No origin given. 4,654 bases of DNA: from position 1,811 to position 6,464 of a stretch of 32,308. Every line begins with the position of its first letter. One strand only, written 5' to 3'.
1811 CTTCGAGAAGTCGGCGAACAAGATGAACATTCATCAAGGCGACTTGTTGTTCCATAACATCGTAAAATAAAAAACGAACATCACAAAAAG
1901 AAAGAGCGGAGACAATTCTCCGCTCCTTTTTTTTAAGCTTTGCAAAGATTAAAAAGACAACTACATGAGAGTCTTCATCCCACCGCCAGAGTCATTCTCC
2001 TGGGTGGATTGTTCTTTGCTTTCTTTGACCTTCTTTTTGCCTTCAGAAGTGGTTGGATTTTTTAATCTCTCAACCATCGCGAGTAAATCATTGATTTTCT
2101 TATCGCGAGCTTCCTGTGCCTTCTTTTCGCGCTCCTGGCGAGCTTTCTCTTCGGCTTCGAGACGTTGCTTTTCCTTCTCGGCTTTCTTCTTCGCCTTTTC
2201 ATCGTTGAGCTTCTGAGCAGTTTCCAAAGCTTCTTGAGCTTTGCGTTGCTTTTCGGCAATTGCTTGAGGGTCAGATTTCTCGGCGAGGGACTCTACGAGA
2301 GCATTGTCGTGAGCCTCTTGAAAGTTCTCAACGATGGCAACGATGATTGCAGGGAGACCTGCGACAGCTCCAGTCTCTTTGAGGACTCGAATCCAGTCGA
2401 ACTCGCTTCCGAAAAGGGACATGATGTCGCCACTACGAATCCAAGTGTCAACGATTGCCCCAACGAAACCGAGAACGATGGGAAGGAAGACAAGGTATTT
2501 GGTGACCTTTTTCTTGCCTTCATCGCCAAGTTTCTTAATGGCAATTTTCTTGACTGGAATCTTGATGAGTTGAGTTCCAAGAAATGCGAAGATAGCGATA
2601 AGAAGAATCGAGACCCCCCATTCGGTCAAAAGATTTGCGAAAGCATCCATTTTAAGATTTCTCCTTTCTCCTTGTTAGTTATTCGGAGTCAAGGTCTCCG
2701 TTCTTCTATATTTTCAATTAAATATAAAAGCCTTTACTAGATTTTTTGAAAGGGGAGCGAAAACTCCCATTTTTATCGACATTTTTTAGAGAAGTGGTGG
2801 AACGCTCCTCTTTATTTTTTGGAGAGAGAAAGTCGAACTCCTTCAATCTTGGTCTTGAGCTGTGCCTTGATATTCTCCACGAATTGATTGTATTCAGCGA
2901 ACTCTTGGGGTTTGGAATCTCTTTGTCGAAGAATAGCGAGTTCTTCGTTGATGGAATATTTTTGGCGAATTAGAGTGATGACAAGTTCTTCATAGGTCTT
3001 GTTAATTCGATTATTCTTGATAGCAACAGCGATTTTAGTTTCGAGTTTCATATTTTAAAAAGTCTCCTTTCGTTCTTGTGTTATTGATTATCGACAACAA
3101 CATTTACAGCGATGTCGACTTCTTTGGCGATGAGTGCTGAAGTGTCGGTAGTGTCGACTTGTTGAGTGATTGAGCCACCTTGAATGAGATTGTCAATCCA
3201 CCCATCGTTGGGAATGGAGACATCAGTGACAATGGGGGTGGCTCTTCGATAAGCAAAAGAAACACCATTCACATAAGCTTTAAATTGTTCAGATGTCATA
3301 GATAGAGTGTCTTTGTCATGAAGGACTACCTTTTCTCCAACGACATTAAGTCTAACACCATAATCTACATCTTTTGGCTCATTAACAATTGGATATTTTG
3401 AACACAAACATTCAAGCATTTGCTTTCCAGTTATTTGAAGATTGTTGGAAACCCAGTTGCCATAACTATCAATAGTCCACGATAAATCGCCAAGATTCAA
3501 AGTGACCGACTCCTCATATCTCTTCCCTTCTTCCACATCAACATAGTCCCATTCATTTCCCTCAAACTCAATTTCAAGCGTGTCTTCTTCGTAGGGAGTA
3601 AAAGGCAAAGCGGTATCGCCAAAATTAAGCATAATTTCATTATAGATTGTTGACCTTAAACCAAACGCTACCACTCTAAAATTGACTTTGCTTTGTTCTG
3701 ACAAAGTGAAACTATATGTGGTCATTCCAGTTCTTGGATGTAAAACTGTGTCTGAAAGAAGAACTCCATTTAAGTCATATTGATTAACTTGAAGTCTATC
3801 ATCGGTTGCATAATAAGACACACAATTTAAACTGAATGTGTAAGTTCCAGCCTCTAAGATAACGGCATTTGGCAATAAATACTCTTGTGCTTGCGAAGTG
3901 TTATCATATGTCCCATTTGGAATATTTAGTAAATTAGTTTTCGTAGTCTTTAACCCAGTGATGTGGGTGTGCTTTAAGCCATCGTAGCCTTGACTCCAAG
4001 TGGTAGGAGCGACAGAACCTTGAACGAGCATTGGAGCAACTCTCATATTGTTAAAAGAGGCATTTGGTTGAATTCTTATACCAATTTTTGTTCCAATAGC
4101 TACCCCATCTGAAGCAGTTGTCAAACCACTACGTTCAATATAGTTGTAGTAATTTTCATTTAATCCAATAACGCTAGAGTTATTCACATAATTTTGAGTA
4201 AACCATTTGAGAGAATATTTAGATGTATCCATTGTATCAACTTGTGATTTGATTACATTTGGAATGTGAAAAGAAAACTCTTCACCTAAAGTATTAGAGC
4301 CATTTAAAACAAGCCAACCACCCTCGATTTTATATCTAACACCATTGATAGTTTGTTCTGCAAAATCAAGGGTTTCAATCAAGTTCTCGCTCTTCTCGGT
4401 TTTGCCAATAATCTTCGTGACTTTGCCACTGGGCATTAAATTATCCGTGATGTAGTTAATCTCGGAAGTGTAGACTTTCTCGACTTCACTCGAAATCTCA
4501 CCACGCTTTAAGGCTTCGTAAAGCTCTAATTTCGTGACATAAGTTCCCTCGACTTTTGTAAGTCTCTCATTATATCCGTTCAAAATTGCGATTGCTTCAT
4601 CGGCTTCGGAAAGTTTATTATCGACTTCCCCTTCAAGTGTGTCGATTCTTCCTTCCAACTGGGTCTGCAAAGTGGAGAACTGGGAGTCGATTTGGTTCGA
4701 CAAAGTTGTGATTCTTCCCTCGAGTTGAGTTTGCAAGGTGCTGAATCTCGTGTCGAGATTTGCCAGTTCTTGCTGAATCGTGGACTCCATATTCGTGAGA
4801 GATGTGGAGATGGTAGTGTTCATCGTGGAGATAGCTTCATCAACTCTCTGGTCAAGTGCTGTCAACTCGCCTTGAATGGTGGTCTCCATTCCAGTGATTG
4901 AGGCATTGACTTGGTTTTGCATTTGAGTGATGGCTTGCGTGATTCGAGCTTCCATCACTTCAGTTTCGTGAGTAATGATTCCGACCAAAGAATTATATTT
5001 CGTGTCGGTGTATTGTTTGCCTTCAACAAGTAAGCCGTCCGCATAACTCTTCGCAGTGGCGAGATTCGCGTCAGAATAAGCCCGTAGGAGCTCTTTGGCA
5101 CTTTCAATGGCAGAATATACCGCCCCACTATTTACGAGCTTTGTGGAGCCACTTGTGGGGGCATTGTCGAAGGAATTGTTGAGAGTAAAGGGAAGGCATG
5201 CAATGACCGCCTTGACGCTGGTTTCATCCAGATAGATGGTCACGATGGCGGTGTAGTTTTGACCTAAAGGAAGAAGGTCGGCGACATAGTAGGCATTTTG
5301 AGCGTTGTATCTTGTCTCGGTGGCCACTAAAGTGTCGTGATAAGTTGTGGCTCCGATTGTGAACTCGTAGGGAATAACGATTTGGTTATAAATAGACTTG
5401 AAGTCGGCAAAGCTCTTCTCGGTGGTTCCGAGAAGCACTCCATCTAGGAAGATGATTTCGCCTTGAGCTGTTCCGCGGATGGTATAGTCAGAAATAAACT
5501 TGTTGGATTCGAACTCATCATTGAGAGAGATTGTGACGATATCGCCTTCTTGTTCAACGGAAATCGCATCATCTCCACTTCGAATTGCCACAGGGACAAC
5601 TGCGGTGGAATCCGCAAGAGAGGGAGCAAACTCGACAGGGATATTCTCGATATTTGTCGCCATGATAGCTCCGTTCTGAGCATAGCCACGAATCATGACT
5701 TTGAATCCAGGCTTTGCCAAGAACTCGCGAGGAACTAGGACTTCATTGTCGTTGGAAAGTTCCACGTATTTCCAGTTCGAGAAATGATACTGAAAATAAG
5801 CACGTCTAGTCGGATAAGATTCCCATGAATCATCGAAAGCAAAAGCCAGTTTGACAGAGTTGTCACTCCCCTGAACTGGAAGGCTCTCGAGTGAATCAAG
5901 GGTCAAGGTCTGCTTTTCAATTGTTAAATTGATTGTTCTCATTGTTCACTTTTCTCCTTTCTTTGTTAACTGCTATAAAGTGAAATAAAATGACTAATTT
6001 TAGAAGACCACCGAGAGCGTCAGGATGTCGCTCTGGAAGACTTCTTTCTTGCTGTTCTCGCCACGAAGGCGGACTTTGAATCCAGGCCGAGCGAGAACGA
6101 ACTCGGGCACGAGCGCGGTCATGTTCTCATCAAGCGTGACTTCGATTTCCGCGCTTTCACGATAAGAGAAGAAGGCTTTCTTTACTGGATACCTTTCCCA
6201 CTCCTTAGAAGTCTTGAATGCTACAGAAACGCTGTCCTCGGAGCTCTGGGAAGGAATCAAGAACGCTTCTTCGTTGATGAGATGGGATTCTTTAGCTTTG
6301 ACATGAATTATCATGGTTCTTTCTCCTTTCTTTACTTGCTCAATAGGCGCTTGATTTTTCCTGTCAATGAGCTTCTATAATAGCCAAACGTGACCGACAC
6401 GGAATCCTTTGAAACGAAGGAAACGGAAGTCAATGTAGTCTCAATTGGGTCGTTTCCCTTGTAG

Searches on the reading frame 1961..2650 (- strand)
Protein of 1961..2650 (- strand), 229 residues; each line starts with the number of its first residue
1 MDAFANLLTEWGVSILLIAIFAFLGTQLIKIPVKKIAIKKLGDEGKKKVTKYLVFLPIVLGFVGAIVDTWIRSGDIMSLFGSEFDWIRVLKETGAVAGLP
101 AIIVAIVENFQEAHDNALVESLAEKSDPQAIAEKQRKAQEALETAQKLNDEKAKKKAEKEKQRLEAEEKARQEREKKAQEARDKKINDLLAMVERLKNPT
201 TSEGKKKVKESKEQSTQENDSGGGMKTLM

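Call 9: search_protein_families(library=pfam, proteins=[window:1961-2650:-], max_evalue=0.001)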
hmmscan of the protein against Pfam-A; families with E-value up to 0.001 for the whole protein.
window:1961-2650:- (229 aa): 0 families

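Call 67: search_protein_families(library=phrogs, proteins=[window:1961-2650:-], max_evalue=0.001)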
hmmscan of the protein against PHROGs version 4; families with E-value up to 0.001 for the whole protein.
window:1961-2650:- (229 aa): 0 families

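Call 73: find_homologous_proteins(query=window:1961-2647:-, max_evalue=0.001)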
Query window:1961-2647:- (228 aa): 3 proteins with E <= 0.001 among 1055 candidates.
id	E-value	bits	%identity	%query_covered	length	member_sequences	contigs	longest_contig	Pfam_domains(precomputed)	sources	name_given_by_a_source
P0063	2.1e-133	460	98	100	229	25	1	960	-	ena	-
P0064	9.9e-92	324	74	96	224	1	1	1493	-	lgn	-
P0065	2.4e-46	176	49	82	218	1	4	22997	-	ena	-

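Call 74: find_encoding_contigs(protein=P0065, flank=10000, max_places=4)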
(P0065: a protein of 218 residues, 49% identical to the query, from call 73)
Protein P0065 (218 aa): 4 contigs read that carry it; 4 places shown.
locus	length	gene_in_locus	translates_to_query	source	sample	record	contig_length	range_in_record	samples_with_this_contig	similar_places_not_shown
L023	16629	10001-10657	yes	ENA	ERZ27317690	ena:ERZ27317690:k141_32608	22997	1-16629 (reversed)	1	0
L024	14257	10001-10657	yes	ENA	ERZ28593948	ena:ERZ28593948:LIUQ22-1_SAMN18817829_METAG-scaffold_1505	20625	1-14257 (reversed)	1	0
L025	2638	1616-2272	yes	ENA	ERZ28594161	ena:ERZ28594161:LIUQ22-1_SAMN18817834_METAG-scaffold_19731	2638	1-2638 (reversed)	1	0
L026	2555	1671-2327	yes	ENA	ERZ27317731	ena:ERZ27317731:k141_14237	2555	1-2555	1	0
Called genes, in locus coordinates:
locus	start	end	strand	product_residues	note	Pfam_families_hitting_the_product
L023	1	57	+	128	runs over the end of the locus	-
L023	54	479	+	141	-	-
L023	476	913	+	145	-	-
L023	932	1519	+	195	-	PF04630:Phage_TTP_1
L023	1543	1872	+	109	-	-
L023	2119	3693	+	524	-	-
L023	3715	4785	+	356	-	-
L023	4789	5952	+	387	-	-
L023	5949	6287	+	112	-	-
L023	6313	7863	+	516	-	-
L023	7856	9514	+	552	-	PF19789:DUF6273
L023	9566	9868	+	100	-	-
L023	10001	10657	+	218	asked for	-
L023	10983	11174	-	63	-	-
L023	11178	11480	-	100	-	-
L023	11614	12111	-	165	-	-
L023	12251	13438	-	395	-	PF00589:Phage_integrase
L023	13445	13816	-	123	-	PF01381:HTH_3, PF12844:HTH_19 (weak), PF13443:HTH_26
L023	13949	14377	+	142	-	PF00438:S-AdoMet_synt_N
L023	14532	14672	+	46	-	-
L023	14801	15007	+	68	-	PF20432:Xre-like-HTH (weak)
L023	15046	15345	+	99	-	-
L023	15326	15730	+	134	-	-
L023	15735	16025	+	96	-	-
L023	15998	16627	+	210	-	?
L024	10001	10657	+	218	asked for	-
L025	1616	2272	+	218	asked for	-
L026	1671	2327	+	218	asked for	-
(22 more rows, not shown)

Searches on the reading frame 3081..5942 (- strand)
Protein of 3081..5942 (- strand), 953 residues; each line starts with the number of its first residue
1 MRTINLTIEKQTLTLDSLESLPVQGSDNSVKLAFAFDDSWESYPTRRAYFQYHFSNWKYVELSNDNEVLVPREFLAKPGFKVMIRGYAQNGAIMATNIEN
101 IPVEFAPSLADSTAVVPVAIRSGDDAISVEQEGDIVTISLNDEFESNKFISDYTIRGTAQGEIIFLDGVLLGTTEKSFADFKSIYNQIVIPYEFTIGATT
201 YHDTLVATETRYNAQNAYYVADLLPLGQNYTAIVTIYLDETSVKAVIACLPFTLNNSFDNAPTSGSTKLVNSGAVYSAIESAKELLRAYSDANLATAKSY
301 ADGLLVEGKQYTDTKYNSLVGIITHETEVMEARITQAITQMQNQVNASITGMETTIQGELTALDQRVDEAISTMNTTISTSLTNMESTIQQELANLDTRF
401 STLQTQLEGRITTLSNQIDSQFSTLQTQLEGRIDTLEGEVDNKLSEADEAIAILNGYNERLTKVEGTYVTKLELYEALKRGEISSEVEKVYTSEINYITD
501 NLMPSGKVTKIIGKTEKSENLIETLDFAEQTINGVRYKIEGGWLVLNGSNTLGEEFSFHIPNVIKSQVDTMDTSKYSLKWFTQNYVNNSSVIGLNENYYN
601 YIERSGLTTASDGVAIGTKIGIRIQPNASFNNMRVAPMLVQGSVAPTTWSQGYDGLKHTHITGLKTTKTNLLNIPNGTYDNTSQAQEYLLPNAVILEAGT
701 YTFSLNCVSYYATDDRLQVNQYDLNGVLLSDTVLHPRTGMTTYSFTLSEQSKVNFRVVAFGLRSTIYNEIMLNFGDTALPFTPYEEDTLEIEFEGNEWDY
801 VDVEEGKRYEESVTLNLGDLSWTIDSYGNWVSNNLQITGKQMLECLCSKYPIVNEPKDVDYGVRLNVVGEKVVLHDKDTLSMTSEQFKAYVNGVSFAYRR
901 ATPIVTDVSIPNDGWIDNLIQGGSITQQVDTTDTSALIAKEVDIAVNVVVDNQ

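Call 9: search_protein_families(library=pfam, proteins=[window:3081-5942:-], max_evalue=0.001)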
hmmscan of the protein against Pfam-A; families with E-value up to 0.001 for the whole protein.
window:3081-5942:- (953 aa): 4 families
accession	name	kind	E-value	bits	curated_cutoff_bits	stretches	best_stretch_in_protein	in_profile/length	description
PF01442.23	Apolipoprotein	-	6.9e-08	32.8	90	1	294-450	6-162/190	Apolipoprotein A1/A4/E domain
PF04513.17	Baculo_PEP_C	-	3.2e-07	30.9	38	1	369-455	23-109/140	Baculovirus polyhedron envelope protein, PEP, C terminus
PF06705.16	SF-assemblin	-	0.00028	20.8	30.6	0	337-419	60-138/247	SF-assemblin/beta giardin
PF05597.16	Phasin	-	0.00091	19.7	28.8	0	325-408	42-122/126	Poly(hydroxyalcanoate) granule associated protein (phasin)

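Call 67: search_protein_families(library=phrogs, proteins=[window:3081-5942:-], max_evalue=0.001)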
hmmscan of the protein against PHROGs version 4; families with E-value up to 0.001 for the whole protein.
window:3081-5942:- (953 aa): 3 families
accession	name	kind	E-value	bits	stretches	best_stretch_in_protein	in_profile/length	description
phrog_19695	-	unknown function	1.6e-06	29.4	1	1-97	1-94/164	-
phrog_6701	-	unknown function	0.00038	21.3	0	377-447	57-132/169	-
phrog_5448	-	tail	0.00057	17.8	1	312-437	2072-2197/3103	tail length tape measure protein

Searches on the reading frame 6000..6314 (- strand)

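Call 67: search_protein_families(library=phrogs, proteins=[window:6000-6314:-], max_evalue=0.001)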
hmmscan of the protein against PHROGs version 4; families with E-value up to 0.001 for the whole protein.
window:6000-6314:- (104 aa): 1 family
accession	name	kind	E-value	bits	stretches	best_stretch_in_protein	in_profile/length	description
phrog_19695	-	unknown function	0.00046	21.5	1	12-90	13-88/164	-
